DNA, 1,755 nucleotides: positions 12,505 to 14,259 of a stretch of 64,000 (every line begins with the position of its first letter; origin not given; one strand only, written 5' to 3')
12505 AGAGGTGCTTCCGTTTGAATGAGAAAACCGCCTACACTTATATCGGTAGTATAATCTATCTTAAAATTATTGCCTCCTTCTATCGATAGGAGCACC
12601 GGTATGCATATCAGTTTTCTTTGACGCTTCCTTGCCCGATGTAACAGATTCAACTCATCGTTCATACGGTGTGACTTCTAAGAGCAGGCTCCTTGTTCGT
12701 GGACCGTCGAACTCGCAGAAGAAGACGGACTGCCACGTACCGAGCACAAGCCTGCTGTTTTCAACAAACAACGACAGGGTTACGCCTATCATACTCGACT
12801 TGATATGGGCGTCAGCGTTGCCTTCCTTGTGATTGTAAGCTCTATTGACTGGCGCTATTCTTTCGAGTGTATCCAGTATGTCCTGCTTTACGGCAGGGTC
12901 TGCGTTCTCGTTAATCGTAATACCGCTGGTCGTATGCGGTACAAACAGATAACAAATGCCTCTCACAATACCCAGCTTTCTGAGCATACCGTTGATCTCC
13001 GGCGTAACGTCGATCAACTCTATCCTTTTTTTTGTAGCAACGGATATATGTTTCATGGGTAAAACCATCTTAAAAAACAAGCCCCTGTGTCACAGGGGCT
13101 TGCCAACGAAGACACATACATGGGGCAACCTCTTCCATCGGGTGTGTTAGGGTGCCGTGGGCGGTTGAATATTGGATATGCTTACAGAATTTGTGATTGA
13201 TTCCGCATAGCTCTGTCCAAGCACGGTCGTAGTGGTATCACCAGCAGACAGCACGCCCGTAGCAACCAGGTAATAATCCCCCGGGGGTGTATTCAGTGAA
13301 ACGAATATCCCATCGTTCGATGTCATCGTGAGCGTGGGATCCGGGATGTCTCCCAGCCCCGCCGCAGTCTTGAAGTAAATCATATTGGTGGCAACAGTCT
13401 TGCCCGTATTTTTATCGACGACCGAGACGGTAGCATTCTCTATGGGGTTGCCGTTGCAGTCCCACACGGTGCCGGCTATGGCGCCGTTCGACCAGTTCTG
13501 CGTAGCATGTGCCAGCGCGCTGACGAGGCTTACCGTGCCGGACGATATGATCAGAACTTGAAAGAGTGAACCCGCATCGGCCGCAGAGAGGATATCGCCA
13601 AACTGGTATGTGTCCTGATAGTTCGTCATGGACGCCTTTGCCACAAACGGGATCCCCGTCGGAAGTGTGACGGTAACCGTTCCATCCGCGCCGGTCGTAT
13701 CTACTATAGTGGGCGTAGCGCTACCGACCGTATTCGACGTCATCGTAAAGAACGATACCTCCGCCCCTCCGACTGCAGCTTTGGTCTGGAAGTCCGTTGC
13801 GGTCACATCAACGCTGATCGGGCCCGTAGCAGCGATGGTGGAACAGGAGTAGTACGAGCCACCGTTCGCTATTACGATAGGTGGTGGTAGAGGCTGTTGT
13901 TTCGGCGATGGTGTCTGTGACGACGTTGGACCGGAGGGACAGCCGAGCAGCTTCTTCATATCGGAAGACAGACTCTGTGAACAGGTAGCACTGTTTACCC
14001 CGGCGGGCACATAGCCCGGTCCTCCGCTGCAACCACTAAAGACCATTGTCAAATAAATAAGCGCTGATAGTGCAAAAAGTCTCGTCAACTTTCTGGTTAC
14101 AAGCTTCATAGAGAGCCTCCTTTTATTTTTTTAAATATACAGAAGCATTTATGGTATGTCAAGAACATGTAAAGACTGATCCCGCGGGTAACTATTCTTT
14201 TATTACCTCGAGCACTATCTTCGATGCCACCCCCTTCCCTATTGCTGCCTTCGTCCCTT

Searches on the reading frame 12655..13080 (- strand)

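Call 6: search_protein_families(library=pfam, proteins=[window:12655-13080:-])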
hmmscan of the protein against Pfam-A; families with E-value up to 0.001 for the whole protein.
window:12655-13080:- (141 aa): 1 family
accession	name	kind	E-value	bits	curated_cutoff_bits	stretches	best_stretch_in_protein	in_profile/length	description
PF01894.22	UPF0047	-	1.9e-40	138.1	27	1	24-135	1-116/117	Uncharacterised protein family UPF0047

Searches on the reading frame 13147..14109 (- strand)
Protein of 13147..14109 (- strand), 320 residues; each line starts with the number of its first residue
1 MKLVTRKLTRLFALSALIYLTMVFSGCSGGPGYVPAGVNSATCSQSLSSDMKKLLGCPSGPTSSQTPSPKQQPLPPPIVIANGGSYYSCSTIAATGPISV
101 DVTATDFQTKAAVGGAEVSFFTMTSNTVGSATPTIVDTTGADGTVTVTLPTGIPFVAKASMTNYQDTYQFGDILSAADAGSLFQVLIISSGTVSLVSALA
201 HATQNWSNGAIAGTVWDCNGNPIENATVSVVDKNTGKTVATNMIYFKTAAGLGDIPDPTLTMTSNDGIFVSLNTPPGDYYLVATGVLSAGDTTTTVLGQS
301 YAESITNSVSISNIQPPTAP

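Call 6: search_protein_families(library=pfam, proteins=[window:13147-14109:-])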
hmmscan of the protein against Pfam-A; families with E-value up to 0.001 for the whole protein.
window:13147-14109:- (320 aa): 2 families
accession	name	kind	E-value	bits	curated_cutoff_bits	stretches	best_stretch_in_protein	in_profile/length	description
PF13620.12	CarboxypepD_reg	-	3.1e-06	27.9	32.3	1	211-292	2-63/82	Carboxypeptidase regulatory-like domain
PF10670.15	DUF4198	-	9e-05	23.1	34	0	198-249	136-186/209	Domain of unknown function (DUF4198)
